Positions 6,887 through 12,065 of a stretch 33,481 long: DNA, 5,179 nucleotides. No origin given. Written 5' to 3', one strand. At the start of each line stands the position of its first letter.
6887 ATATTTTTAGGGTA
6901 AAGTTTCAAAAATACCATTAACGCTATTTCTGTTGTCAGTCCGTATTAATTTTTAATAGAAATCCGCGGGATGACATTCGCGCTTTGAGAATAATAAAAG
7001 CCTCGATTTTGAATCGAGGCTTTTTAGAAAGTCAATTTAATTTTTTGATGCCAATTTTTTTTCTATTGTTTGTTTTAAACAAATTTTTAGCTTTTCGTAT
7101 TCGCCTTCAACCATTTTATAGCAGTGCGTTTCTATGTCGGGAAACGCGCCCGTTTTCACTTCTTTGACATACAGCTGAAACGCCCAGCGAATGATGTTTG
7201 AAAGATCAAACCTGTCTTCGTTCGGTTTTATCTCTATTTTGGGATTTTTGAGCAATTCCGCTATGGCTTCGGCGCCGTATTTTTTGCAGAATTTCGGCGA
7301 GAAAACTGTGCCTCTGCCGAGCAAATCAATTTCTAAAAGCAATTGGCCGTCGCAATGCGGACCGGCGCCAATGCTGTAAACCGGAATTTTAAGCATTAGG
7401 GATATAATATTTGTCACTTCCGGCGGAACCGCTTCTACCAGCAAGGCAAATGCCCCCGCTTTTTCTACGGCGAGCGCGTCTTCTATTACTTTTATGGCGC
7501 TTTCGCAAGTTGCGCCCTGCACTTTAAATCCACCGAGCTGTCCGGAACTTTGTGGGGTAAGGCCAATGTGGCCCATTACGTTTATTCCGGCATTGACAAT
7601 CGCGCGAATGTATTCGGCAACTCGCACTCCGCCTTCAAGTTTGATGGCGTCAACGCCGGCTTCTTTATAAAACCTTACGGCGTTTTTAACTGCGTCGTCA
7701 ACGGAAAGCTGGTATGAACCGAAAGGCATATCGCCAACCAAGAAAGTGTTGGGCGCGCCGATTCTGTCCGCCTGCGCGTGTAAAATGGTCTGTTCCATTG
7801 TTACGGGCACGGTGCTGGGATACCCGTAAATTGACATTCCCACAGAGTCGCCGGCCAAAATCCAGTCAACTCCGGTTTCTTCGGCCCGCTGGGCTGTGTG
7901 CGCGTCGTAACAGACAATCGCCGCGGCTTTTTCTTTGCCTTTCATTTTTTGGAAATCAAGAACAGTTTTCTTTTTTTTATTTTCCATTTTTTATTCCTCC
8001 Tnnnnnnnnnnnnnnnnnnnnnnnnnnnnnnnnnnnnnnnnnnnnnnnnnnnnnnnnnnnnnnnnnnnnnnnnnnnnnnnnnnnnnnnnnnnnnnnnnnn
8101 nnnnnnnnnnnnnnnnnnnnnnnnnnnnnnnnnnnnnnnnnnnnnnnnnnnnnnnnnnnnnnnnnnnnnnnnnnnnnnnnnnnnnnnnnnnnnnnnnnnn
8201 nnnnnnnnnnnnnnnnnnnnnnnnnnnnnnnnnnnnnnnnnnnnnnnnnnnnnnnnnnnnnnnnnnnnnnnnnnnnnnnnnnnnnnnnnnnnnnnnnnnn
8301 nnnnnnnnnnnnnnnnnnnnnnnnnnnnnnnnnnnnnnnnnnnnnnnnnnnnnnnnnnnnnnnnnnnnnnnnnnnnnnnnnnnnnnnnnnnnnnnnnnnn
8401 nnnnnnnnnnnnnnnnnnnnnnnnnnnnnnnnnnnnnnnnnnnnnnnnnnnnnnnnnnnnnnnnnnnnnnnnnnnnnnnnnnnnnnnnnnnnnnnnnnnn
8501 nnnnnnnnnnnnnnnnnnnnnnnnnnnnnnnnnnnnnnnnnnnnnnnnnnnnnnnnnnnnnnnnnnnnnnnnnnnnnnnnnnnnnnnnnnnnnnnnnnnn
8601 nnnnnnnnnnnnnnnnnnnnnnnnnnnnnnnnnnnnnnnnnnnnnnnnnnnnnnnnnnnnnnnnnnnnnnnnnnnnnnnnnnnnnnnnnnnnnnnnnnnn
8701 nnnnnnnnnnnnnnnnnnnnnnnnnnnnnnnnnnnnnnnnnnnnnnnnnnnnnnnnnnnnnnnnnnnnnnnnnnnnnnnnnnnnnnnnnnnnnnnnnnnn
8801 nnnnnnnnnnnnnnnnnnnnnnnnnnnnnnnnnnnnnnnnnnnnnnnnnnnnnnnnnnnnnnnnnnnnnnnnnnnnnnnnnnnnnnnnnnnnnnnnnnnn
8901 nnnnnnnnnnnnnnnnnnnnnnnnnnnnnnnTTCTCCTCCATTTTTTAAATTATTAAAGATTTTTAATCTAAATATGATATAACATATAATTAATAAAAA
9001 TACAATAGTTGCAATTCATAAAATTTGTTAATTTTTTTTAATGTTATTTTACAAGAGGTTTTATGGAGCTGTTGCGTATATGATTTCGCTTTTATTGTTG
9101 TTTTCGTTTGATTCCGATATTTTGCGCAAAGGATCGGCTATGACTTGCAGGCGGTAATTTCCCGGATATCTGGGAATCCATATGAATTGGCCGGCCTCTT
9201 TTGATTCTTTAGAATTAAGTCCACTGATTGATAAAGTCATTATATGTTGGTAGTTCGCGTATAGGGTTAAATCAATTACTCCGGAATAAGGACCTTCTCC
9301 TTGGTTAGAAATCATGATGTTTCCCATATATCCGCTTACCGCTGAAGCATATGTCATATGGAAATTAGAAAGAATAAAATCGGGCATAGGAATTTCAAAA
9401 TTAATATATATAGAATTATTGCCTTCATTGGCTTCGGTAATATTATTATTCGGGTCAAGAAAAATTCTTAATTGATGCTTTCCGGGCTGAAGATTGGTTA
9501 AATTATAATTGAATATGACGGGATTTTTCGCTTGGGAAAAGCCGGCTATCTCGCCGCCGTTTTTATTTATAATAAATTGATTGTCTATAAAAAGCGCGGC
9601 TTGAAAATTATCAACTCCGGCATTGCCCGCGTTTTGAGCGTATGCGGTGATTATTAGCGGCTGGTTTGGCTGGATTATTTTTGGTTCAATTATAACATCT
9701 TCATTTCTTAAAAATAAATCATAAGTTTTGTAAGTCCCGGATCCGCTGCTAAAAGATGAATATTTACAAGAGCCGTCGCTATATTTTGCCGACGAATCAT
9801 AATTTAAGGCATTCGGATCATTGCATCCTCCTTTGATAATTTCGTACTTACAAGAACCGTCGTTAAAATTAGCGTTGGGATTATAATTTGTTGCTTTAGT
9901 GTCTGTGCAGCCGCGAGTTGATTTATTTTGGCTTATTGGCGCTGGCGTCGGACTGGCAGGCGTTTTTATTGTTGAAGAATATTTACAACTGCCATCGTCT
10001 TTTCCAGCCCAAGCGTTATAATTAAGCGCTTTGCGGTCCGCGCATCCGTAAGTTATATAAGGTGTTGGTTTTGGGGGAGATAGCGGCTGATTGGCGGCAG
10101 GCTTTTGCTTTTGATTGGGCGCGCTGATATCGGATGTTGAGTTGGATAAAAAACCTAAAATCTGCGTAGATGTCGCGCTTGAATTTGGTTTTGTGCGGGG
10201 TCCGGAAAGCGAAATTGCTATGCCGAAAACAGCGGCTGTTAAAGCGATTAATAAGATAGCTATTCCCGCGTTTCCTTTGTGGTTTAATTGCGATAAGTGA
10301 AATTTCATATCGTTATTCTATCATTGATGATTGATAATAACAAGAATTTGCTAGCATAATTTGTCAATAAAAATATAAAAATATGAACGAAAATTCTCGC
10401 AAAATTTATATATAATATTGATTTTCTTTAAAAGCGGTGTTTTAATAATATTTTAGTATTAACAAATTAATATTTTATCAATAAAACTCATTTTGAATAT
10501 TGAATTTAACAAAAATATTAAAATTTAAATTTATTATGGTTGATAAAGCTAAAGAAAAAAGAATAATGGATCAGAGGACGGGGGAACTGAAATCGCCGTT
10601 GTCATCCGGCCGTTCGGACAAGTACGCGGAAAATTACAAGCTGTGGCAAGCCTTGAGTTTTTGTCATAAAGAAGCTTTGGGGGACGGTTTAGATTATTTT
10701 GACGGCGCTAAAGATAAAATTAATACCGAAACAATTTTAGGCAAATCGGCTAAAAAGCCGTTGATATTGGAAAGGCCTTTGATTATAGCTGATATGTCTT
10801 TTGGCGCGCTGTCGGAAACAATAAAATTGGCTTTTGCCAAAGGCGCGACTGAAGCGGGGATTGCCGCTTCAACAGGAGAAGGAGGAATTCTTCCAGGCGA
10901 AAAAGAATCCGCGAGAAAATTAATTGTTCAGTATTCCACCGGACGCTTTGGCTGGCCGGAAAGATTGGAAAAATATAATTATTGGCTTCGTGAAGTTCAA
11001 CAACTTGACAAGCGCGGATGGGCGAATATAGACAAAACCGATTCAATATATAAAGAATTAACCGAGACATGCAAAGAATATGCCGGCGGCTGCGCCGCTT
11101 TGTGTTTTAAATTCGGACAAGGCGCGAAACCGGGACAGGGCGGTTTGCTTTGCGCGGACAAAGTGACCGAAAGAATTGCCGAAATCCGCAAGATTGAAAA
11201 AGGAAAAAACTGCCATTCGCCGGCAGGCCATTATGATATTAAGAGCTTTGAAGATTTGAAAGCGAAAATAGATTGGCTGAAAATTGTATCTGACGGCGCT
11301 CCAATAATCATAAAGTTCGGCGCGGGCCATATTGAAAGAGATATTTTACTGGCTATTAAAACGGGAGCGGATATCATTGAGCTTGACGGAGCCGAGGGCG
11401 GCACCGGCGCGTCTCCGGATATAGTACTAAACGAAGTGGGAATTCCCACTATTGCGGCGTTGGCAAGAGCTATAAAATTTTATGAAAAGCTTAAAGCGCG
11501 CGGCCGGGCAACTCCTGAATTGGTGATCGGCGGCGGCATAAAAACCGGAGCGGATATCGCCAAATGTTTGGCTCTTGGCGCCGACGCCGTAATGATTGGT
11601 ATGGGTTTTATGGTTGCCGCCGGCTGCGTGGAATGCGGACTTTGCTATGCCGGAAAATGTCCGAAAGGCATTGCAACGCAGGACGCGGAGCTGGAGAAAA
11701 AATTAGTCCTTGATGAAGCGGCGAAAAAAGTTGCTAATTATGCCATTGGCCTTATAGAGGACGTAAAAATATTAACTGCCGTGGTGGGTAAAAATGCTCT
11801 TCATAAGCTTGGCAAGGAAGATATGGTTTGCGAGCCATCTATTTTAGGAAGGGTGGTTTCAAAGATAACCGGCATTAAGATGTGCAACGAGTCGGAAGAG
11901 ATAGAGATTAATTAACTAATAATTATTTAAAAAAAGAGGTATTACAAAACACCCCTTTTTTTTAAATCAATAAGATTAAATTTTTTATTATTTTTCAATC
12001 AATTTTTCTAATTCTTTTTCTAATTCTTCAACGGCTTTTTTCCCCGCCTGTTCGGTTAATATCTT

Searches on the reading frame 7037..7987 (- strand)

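Call 18: search_protein_families(library=pfam, proteins=[window:7037-7987:-])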
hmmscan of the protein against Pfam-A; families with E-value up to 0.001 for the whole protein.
window:7037-7987:- (316 aa): 1 family
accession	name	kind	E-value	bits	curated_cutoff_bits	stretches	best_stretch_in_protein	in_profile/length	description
PF02548.21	Pantoate_transf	-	2.7e-89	299.5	28.7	1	6-283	1-257/259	Ketopantoate hydroxymethyltransferase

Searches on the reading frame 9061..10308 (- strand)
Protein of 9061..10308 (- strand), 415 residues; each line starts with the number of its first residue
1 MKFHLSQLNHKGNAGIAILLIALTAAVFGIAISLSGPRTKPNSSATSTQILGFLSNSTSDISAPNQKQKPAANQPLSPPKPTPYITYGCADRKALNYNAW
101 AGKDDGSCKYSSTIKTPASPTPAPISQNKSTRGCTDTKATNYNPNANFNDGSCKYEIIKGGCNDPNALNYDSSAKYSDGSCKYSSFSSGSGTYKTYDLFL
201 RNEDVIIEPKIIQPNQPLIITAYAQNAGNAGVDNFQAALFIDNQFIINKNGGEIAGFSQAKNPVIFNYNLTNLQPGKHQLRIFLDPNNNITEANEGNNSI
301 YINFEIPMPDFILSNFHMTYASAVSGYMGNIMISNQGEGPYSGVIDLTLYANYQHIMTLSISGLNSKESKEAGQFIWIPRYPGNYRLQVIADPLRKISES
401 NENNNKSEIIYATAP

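Call 18: search_protein_families(library=pfam, proteins=[window:9061-10308:-])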
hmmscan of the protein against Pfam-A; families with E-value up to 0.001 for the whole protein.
window:9061-10308:- (415 aa): 1 family
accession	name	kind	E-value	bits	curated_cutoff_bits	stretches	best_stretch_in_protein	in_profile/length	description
PF07705.17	CARDB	-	7.6e-25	87.5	22.7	2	309-407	2-99/101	CARDB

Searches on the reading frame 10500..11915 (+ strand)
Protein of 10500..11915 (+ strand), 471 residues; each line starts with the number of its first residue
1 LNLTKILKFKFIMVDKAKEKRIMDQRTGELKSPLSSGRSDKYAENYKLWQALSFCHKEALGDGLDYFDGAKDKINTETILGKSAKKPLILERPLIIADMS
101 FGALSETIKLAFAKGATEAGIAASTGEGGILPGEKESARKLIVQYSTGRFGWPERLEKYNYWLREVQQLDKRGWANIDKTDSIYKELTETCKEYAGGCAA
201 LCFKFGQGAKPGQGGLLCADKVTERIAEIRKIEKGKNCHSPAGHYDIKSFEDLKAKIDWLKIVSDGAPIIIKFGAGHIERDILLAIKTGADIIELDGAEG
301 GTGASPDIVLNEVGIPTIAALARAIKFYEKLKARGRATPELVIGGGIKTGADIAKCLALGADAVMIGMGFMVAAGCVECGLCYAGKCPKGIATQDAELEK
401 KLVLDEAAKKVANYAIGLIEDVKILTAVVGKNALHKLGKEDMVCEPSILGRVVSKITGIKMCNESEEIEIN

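Call 18: search_protein_families(library=pfam, proteins=[window:10500-11915:+])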
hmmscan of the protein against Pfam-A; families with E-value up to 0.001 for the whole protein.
window:10500-11915:+ (471 aa): 3 families
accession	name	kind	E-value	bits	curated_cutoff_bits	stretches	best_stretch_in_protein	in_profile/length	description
PF01645.23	Glu_synthase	-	2.9e-95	320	20.4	1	78-431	53-368/369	Conserved region in glutamate synthase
PF01070.24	FMN_dh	-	8.5e-09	35.3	24.9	1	256-375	209-310/350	FMN-dependent dehydrogenase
PF00478.31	IMPDH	-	1.5e-05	24.6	25.6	1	286-370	163-239/345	IMP dehydrogenase / GMP reductase domain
